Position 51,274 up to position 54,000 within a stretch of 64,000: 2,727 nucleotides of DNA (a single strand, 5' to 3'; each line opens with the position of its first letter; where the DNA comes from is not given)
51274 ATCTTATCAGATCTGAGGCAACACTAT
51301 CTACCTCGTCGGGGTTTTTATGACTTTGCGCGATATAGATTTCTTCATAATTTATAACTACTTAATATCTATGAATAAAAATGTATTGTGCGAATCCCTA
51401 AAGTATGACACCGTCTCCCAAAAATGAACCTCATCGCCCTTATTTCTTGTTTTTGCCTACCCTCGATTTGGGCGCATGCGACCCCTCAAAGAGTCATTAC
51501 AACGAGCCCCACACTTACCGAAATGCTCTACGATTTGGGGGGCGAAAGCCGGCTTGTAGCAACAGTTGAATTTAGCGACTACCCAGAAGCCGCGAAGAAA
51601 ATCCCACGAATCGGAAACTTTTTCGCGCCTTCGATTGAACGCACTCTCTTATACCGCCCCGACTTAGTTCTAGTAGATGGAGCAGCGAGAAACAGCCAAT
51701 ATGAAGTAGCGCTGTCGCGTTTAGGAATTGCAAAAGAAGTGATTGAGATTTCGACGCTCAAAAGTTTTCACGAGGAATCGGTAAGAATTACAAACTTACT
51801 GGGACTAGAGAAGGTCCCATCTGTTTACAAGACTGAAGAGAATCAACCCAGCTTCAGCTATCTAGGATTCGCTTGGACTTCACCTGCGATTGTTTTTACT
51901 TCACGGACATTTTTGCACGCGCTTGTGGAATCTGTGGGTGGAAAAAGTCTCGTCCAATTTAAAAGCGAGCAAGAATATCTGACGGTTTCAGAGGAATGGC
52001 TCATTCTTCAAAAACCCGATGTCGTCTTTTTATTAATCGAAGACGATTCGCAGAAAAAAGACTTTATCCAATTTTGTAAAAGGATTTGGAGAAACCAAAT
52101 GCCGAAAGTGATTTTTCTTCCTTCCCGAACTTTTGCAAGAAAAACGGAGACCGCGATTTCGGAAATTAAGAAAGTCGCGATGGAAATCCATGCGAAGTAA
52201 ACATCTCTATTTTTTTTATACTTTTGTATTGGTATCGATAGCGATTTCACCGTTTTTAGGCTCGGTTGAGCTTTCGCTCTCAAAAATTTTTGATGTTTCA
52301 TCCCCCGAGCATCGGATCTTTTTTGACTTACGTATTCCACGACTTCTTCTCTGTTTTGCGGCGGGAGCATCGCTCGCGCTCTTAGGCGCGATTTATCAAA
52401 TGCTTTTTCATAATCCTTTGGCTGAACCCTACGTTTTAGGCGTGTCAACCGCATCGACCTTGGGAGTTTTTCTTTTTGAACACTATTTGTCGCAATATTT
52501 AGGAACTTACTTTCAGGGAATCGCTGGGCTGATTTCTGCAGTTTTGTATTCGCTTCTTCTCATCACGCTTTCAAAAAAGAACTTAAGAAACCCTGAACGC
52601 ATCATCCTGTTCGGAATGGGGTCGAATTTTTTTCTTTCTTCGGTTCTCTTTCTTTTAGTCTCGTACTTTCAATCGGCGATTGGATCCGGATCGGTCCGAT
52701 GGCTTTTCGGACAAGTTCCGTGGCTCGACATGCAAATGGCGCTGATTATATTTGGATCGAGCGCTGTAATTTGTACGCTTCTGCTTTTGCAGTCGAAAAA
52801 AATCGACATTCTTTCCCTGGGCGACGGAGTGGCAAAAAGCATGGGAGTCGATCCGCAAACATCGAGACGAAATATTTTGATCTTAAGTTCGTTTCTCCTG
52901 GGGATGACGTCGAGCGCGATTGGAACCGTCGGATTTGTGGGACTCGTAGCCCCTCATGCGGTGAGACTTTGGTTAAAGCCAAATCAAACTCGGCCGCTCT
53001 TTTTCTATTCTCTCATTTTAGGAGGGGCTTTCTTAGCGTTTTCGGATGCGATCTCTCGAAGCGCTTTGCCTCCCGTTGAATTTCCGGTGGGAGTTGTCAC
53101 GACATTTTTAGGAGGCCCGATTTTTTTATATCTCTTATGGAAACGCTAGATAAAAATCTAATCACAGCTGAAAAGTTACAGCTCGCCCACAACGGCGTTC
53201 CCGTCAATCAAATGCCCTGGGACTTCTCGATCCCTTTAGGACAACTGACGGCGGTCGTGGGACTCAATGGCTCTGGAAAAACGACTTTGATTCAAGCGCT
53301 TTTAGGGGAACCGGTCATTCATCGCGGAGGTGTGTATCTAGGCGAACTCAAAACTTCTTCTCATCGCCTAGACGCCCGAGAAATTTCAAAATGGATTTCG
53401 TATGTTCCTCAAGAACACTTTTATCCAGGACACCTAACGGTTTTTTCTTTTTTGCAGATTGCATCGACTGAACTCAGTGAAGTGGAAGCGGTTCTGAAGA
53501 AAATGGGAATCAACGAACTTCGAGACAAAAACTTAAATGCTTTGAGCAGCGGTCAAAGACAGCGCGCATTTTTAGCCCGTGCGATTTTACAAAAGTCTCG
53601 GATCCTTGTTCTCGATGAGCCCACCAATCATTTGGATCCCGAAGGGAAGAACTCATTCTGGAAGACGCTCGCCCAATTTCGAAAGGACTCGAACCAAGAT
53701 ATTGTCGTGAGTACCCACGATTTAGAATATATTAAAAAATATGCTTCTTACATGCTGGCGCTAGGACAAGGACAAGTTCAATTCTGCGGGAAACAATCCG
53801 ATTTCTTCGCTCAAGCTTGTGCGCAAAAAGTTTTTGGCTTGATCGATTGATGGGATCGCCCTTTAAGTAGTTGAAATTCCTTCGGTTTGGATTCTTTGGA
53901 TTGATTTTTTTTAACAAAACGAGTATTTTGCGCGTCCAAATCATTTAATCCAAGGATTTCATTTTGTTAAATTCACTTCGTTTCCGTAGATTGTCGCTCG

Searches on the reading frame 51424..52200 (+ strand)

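Call 13: search_protein_families(library=pfam, proteins=[window:51424-52200:+], max_evalue=0.01)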
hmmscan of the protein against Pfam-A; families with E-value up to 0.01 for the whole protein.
window:51424-52200:+ (258 aa): 1 family
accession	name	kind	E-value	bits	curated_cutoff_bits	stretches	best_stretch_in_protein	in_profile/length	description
PF01497.23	Peripla_BP_2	-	3.7e-14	53.1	27.5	2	24-94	1-75/235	Periplasmic binding protein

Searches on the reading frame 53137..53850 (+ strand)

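Call 13: search_protein_families(library=pfam, proteins=[window:53137-53850:+], max_evalue=0.01)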
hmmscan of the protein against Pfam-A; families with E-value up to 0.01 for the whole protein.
window:53137-53850:+ (237 aa): 11 families
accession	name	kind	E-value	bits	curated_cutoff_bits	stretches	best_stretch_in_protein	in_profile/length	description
PF00005.33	ABC_tran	-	7.3e-29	101.6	25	1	29-164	5-137/137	ABC transporter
PF13304.12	AAA_21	-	2.4e-12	48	27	2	134-196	236-300/304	AAA domain, putative AbiEii toxin, Type IV TA system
PF13175.12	AAA_15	-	6.8e-11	42.8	32.1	2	136-194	301-369/374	AAA ATPase domain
PF02463.25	SMC_N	-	8.6e-08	32.3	40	1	36-56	25-48/220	RecF/RecN/SMC N terminal domain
PF13476.12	AAA_23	-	0.00018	22.6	27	1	36-55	20-39/201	AAA domain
PF13401.12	AAA_22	-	0.00024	21.8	27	1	36-183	6-109/130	AAA domain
PF03205.20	MobB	-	0.00059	20.2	26.6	1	39-81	3-43/133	Molybdopterin guanine dinucleotide synthesis protein B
PF13555.12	AAA_29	-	0.0023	18.1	27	1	33-55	20-42/61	P-loop containing region of AAA domain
PF13191.12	AAA_16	-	0.0025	18.8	32.6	1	37-182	26-124/167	AAA ATPase domain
PF13671.12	AAA_33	-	0.006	17.3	27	0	37-58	1-22/143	AAA domain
PF00350.29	Dynamin_N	-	0.0069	16.9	27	0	39-64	2-27/168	Dynamin family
